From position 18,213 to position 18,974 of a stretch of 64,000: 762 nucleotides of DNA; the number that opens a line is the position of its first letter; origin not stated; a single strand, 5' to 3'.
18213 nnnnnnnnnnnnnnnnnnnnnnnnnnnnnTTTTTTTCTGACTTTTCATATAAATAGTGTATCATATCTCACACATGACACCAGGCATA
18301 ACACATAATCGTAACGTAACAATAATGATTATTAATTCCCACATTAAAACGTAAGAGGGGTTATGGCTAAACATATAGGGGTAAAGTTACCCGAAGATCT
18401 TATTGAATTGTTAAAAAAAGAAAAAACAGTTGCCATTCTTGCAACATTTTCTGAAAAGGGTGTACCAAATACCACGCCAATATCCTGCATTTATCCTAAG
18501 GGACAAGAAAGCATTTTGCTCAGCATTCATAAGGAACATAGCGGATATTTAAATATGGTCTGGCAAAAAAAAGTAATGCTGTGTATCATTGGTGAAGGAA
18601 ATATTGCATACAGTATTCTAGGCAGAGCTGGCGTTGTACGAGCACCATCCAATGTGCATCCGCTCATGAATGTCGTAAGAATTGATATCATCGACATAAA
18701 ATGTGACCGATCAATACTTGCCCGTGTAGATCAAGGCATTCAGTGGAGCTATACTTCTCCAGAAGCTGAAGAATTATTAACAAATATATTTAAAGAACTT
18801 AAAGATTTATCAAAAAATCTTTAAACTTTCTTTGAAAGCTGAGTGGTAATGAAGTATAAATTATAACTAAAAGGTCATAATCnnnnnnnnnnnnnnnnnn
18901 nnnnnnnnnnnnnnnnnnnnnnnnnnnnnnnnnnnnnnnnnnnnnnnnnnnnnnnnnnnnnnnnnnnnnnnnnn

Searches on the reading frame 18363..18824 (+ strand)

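Call 3: search_protein_families(library=pfam, proteins=[window:18363-18824:+], max_evalue=1)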
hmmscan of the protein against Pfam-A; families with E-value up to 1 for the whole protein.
window:18363-18824:+ (153 aa): 2 families
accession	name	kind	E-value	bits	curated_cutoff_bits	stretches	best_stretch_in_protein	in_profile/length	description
PF01243.27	PNPOx_N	-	4.7e-07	30.6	28.1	1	17-101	8-85/120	Pyridoxamine 5'-phosphate oxidase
PF01402.27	RHH_1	-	0.17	12.3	20.5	0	5-20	2-17/39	Ribbon-helix-helix protein, copG family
